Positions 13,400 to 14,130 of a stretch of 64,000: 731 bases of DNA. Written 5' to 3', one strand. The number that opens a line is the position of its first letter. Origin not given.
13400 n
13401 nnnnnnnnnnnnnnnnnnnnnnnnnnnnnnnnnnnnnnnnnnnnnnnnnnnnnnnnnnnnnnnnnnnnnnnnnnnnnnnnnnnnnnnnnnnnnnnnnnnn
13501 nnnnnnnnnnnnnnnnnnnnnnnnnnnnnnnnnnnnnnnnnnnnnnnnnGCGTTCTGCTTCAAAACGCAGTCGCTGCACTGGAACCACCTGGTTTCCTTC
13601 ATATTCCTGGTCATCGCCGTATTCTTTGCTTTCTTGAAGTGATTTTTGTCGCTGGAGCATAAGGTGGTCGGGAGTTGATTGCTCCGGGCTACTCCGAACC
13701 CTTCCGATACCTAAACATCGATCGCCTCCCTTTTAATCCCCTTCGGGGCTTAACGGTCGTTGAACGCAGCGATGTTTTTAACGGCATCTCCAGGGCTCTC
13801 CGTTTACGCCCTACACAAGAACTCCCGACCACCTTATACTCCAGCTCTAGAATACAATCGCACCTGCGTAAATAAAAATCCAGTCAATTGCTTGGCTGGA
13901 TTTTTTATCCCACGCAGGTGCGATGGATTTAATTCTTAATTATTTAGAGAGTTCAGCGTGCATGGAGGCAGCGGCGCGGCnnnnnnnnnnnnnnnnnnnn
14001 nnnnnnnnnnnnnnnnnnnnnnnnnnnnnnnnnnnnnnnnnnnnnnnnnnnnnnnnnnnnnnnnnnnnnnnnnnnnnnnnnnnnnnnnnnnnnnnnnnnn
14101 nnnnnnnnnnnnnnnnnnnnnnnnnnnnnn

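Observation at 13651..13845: GC-rich structured element closed by a 25/26-bp stem, homologous in its interior but not in its stem to the element at 31060..31254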

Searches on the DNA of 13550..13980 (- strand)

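Call 6: search_rna_families(source=window, start=13550, end=13980, threshold=evalue, max_evalue=10, show_alignments=3)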
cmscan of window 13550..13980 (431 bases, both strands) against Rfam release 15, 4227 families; matches with E-value up to 10: 10.
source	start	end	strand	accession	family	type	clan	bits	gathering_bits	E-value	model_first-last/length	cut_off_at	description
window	13856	13925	+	RF04147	MIR6224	Gene; miRNA;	-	23.4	171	0.017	1-176/176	no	MIR6224 microRNA precursor family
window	13861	13920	-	RF03890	mir-B8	Gene; miRNA;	-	21.5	90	0.54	1-67/67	no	mir-B8 microRNA precursor family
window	13850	13930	-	RF00980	mir-643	Gene; miRNA;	-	21.3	65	0.055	1-85/85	no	mir-643 microRNA precursor family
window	13876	13905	+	RF03790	MIR8008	Gene; miRNA;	-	20.4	66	0.13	1-55/55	no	MIR8008 microRNA precursor family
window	13744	13906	+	RF02501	Atu_C7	Gene; sRNA;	-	16.6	45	0.1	1-157/157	no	Rhizobiales sRNA Atu_C7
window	13851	13916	-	RF01483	rli56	Cis-reg;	-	15.8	47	7.9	1-100/100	no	Listeria sRNA rli56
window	13845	13942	+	RF01511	Afu_304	Gene; snRNA; snoRNA; CD-box;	-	12.8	35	8.8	1-107/107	no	A. fumigatus snoRNA Afu_304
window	13735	13750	-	RF01346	CRISPR-DR36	Gene; CRISPR;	-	11.2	38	9.8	15-31/36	no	CRISPR RNA direct repeat element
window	13581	13671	+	RF02126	GHRLOS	Gene; lncRNA;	-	10.4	48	4.9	1-70/70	no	Ghrelin opposite strand RNA conserved region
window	13713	13750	+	RF01716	PhotoRC-I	Cis-reg;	-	9.6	45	10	1-44/44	no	PhotoRC-I RNA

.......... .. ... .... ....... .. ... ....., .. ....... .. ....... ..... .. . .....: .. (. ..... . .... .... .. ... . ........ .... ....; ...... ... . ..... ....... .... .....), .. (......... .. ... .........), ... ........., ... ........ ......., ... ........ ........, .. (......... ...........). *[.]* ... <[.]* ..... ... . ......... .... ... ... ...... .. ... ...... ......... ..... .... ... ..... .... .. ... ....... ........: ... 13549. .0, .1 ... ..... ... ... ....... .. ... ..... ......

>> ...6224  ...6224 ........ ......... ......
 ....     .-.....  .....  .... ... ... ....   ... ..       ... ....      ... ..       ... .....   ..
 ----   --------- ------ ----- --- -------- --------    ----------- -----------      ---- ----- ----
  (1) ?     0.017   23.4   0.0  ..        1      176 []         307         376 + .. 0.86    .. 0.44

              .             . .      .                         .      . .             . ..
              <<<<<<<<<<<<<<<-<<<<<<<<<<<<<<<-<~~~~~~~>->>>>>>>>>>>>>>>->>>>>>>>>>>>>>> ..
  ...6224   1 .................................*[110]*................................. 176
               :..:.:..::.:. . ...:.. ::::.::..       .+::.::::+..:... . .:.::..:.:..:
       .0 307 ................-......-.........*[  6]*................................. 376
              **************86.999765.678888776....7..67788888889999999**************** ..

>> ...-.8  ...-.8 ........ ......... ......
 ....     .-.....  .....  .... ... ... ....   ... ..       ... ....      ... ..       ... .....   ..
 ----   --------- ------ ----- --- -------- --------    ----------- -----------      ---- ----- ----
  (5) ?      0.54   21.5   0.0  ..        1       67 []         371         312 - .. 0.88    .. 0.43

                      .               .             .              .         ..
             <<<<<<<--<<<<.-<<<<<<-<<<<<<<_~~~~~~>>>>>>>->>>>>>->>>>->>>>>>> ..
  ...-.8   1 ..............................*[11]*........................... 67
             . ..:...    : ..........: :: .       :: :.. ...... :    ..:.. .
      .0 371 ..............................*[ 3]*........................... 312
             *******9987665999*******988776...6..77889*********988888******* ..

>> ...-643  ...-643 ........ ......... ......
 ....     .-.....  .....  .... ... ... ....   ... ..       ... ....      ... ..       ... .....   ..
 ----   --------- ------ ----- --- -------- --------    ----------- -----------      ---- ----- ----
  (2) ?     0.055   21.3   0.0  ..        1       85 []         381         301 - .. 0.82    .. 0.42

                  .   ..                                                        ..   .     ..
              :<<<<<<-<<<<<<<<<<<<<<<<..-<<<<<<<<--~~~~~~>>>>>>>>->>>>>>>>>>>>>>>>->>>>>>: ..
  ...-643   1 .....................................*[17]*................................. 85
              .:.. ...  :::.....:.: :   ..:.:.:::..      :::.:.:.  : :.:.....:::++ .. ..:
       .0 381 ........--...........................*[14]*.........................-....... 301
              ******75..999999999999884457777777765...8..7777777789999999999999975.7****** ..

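Call 34: build_rna_model(alignment_id=A2)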
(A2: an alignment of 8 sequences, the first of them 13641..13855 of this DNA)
Model R1 built from alignment A2 (8 sequences, 221 columns); structure: RNAalifold consensus.
model positions 213; base pairs 64; branch points 0; effective number of sequences 1.15; information 0.59 bits per position. Calibrated on 0.2 Mb of random sequence (short: E-values are rough).
structure used (alignment columns):
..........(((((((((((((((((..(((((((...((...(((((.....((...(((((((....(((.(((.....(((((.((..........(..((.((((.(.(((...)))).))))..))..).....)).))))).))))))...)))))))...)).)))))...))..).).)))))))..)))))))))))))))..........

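Call 35: search_with_rna_model(model_id=R1, sources=[window, L028, L032, L037, L038, L039, L040, L041, L042, L043, L044], max_evalue=1)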
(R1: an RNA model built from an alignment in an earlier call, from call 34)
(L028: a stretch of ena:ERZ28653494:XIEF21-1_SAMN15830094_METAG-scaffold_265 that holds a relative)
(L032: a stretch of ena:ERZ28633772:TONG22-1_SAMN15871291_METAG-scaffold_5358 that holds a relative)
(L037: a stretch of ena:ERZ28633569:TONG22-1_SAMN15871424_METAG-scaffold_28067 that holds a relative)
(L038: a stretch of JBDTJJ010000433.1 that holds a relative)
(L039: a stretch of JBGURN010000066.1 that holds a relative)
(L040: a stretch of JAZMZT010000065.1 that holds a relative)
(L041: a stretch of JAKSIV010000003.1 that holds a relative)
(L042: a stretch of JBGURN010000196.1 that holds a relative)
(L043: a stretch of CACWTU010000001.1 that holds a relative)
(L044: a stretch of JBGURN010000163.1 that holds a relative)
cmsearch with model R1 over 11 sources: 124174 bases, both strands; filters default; matches with E-value up to 1: 11.
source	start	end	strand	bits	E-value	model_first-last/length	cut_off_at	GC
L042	2872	3084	-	242.4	3.1e-57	1-213/213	no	0.56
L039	5741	5955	-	238.7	2.4e-56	1-213/213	no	0.59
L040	1260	1472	+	227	1.6e-53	1-213/213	no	0.55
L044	3304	3516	-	226.3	2.4e-53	1-213/213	no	0.58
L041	1993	2203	-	214.4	1.8e-50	1-213/213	no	0.58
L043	4079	4289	-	204.6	4.2e-48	1-213/213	no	0.58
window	31050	31264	-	199.2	8.3e-47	1-213/213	no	0.56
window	13641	13855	-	183.1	6.4e-43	1-213/213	no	0.52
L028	3368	3582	-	183.1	6.4e-43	1-213/213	no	0.52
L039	2915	3126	-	182.7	8.1e-43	1-213/213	no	0.54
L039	5741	5955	+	30.5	4.9e-06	1-213/213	no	0.59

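Call 40: search_with_rna_model(model_id=R1, sources=[L045, L046, L047, L048, L049, L050, L051, L052, L053, L054, L055, L056, L057, L058, L059, L060, L061, L062, L063, L064, L065, L066, L067, L068, L069, L070, L071, L072, L073, L074, L075, L076, L077, L078, L079, L080, L081, L082, L083, L084, L085, L086, L087, L088, L089, L090, L091, L092, L093, L094, L095, L096, L097, L098, L099, L100, L101, L102, L103, L104, L105, L106, L107, L108, L109, L110, L111, L112, L113, L114, L115, L116, L117, L118, L119, L120, L121, L122, L123, L124, L125, L126, L127, L128, L129, L130, L131, L132, L133, L134, L135, L136, L137, L138, L139, L140, L141, L142, L143, L144], max_evalue=0.001, make_alignment=true)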
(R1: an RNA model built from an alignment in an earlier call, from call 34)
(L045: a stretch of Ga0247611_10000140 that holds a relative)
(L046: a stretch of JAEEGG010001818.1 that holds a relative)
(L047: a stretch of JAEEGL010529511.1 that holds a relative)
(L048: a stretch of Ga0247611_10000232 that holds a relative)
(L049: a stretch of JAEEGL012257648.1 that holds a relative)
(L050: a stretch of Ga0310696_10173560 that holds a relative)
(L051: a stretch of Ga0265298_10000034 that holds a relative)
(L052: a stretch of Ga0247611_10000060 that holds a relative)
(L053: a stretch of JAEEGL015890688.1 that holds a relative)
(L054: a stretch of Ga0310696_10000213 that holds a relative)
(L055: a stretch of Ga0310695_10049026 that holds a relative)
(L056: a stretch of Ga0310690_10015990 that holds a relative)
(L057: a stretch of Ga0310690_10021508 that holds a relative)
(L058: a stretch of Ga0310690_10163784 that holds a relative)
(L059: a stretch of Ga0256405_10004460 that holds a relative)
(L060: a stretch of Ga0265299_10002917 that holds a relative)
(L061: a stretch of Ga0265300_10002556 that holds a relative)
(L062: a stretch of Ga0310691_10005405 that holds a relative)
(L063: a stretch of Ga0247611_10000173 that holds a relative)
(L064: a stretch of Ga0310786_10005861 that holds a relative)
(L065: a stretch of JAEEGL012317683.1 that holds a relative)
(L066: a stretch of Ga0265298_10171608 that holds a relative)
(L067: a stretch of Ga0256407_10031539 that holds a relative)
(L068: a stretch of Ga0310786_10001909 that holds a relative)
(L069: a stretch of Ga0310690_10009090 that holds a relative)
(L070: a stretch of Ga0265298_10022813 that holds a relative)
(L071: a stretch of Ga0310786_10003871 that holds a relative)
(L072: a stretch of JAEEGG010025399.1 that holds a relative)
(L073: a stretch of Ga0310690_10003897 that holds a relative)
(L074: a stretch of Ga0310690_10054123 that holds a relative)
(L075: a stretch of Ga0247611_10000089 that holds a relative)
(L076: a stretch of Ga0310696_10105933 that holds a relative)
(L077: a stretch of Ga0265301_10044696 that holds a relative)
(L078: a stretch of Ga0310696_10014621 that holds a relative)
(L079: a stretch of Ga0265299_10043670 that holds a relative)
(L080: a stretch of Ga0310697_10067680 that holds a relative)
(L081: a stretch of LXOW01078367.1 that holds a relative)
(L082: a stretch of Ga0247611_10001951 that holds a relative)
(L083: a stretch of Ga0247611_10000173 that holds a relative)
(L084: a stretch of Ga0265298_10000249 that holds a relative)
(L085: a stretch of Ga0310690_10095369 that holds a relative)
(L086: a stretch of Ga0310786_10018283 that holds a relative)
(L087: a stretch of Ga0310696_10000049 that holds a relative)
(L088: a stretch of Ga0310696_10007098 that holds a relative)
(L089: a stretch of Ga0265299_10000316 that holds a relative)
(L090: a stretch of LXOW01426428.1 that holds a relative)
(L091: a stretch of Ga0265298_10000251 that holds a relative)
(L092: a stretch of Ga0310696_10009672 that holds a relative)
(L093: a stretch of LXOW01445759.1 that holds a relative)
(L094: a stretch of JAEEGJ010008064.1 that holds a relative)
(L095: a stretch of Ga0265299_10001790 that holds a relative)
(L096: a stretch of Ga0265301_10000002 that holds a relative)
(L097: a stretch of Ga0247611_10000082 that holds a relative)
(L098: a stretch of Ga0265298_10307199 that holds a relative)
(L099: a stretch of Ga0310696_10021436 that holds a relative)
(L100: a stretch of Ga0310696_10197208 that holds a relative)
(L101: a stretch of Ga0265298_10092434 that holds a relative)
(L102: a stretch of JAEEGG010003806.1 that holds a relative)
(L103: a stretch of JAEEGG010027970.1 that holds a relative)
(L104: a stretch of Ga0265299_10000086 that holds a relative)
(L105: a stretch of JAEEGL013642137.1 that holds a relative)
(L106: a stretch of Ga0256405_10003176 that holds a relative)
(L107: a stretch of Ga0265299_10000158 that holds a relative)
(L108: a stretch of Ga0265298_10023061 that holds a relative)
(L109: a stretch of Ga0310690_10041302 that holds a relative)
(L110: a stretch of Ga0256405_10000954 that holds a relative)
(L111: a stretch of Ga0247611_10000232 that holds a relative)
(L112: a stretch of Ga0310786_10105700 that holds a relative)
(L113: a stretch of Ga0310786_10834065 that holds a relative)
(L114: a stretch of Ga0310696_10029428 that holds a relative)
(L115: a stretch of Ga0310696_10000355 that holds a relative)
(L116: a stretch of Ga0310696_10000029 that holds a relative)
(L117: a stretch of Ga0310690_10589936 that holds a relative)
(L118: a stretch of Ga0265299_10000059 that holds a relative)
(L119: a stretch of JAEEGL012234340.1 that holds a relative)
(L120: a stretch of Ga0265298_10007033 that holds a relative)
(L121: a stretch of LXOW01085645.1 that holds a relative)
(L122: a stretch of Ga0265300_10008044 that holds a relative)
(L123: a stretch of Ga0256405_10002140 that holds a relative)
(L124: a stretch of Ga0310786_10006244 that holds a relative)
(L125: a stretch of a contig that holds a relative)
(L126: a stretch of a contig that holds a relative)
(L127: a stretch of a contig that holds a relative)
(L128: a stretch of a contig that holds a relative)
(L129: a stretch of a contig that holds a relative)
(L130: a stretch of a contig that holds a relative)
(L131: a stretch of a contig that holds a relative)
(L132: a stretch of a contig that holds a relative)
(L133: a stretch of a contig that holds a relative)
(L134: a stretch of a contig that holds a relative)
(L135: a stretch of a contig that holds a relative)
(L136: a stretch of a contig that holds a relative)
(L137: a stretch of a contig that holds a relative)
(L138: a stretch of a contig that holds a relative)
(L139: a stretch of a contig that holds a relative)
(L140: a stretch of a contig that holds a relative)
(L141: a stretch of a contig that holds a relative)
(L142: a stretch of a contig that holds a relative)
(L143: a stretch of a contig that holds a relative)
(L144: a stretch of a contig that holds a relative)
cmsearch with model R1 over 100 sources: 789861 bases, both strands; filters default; matches with E-value up to 0.001: 112.
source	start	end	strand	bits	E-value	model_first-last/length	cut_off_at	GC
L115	225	437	+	240.2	6.8e-56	1-213/213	no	0.6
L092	4057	4270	+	238.9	1.4e-55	1-213/213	no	0.57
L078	1456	1669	+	238.3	1.9e-55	1-213/213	no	0.55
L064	1269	1482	+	235.3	1e-54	1-213/213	no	0.56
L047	622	835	+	234.4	1.7e-54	1-213/213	no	0.57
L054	2394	2607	+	227.8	6.5e-53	1-213/213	no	0.51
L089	3367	3579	-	227.1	9.8e-53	1-213/213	no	0.56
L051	8375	8587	+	226.8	1.2e-52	1-213/213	no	0.56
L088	12334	12547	-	226.4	1.4e-52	1-213/213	no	0.56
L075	6656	6868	-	224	5.5e-52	1-213/213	no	0.56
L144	1602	1813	-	223.1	8.8e-52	1-213/213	no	0.56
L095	394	605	+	222.1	1.6e-51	1-213/213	no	0.56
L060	3293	3506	+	221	2.9e-51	1-213/213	no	0.53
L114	1143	1357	-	220.3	4.2e-51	1-213/213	no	0.54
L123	699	914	+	217.8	1.7e-50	1-213/213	no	0.55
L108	6465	6680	+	217.4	2.2e-50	1-213/213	no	0.55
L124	6178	6390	-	216.5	3.6e-50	1-213/213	no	0.54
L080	167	379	+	214.6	1e-49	1-213/213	no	0.58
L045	202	415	+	214.6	1e-49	1-213/213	no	0.54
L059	1878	2091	+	214.6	1e-49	1-213/213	no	0.54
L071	8201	8415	-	214.5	1.1e-49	1-213/213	no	0.57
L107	13587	13802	-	214.5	1.1e-49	1-213/213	no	0.54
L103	85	295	-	213.7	1.7e-49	1-213/213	no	0.56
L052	5286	5499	-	213.3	2.1e-49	1-213/213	no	0.57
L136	12300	12512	-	212.8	2.8e-49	1-213/213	no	0.57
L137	5148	5361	-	211.2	6.8e-49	1-213/213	no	0.55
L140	5516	5730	+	210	1.3e-48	1-213/213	no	0.57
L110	1829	2043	-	209.3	1.9e-48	1-213/213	no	0.56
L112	593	803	+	209.1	2.1e-48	1-213/213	no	0.56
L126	609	819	+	208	4e-48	1-213/213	no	0.55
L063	8566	8780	-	207.7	4.7e-48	1-213/213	no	0.54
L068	4152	4363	-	207.7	4.7e-48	1-213/213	no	0.57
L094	5761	5971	-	207.1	6.5e-48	1-213/213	no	0.55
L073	13421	13637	-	206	1.2e-47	1-213/213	no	0.6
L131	1519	1735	+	206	1.2e-47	1-213/213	no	0.6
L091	5293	5504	+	205.7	1.5e-47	1-213/213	no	0.53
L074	180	389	-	205.1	2.1e-47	1-213/213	no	0.54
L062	1442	1656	-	204.2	3.3e-47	1-213/213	no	0.6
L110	10571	10781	-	203.3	5.6e-47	1-213/213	no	0.55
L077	610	826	-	202.5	8.7e-47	1-213/213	no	0.59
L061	750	960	-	201.6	1.4e-46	1-213/213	no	0.58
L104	5353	5565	+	201.3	1.7e-46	1-213/213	no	0.48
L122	2478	2689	-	201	2e-46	1-213/213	no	0.57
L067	2164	2379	-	199.4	4.8e-46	1-213/213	no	0.58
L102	11141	11351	-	198.7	7e-46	1-213/213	no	0.54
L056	6247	6456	-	198.3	8.9e-46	1-213/213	no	0.51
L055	16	227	+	197.9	1.1e-45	1-213/213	no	0.58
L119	3692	3906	-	197.3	1.6e-45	1-213/213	no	0.58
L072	1181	1391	+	196.8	2e-45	1-213/213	no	0.57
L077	2537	2750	+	194.5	7.4e-45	1-213/213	no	0.57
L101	1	206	+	194.5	7.5e-45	7-213/213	5'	0.54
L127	3560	3773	+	194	1e-44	1-213/213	no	0.54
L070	6318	6526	+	194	1e-44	1-213/213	no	0.53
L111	2697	2912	-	193.8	1.1e-44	1-213/213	no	0.59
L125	1314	1526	+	193.8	1.1e-44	1-213/213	no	0.56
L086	455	666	-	193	1.7e-44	1-213/213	no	0.55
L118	4881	5094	-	192.7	2e-44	1-213/213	no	0.57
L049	2013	2226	+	189.2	1.4e-43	1-213/213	no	0.58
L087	148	359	-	187.8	3e-43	1-213/213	no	0.51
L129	1832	2043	-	187.8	3e-43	1-213/213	no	0.51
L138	7792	8002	-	186.9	5e-43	1-213/213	no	0.54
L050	301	511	-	186.2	7.5e-43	1-213/213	no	0.59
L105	11429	11640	+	184.5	1.9e-42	1-213/213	no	0.6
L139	2571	2783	+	184.1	2.4e-42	1-213/213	no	0.61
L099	816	1024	-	184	2.6e-42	1-213/213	no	0.58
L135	5581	5789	-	184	2.6e-42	1-213/213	no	0.58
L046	2268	2480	+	182.6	5.6e-42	1-213/213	no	0.52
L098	1131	1341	+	181.9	8.2e-42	1-213/213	no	0.56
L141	7063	7276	+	181.8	8.8e-42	1-213/213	no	0.59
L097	3812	4026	-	181.8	8.9e-42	1-213/213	no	0.6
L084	1982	2193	+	181.3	1.1e-41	1-213/213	no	0.61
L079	2931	3143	-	181.3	1.2e-41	1-213/213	no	0.55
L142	776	986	-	181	1.3e-41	1-213/213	no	0.57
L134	4222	4433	+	180.1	2.2e-41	1-213/213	no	0.54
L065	4508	4721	+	179.7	2.8e-41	1-213/213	no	0.59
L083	3044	3257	+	177.7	8.6e-41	1-213/213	no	0.52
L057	3485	3698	+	176.6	1.6e-40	1-213/213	no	0.49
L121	3025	3239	-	175.6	2.7e-40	1-213/213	no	0.61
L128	4366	4579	-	175.6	2.8e-40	1-213/213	no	0.53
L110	4344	4557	-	174.8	4.2e-40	1-213/213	no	0.51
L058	6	218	+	174.5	5.1e-40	1-213/213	no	0.6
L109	4973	5184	+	174.4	5.2e-40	1-213/213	no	0.55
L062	1892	2107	+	174.2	6e-40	1-213/213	no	0.62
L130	1562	1774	-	172.7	1.4e-39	1-213/213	no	0.56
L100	1211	1423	+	172.6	1.5e-39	1-213/213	no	0.58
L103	5132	5342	+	169.1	1e-38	1-213/213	no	0.55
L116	1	181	+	167.6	2.3e-38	34-213/213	5'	0.54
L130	1815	2023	+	159.2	2.5e-36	1-213/213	no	0.56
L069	2697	2909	-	158.3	4.2e-36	1-213/213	no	0.53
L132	1375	1588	-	154.6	3.3e-35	1-213/213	no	0.58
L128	7999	8197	+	151.1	2.3e-34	1-213/213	no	0.6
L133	3587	3799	+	143.9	1.3e-32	1-213/213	no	0.56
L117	1095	1256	+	143.1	1.9e-32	1-164/213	3'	0.57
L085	2994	3210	+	139.1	1.8e-31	1-213/213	no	0.59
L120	1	177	+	138.4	2.7e-31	35-213/213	5'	0.52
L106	1547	1758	+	137.7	4e-31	1-213/213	no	0.58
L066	1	179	-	137.4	4.5e-31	1-182/213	3'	0.54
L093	1295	1470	+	135.4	1.4e-30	1-176/213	3'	0.55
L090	1369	1585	+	135.2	1.6e-30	1-213/213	no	0.59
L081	1448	1643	+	132.3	8.1e-30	1-213/213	no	0.59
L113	127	328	-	121.9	2.6e-27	1-213/213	no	0.54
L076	2939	3088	-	121.6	3.1e-27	62-213/213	5'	0.59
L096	6185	6402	-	119.8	8.3e-27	1-213/213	no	0.54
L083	5553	5750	+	115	1.2e-25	1-213/213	no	0.55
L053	2247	2462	+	107.7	6.8e-24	1-213/213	no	0.54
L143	1093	1221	-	105.2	2.8e-23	46-168/213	no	0.56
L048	11889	12099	-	100.5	3.7e-22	1-213/213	no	0.55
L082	9045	9258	-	96.6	3.3e-21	1-213/213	no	0.56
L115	225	437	-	38.2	4.4e-07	1-213/213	no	0.6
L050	2145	2287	+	30.7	2.7e-05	1-213/213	no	0.63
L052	241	326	+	27.4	0.00017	1-213/213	no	0.41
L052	241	326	-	25.2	0.00061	1-213/213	no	0.41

Alignment A3: 112 matches aligned to the model, 302 columns, each read 5' to 3' on its own strand. Consensus structure (alignment columns), stored with it:
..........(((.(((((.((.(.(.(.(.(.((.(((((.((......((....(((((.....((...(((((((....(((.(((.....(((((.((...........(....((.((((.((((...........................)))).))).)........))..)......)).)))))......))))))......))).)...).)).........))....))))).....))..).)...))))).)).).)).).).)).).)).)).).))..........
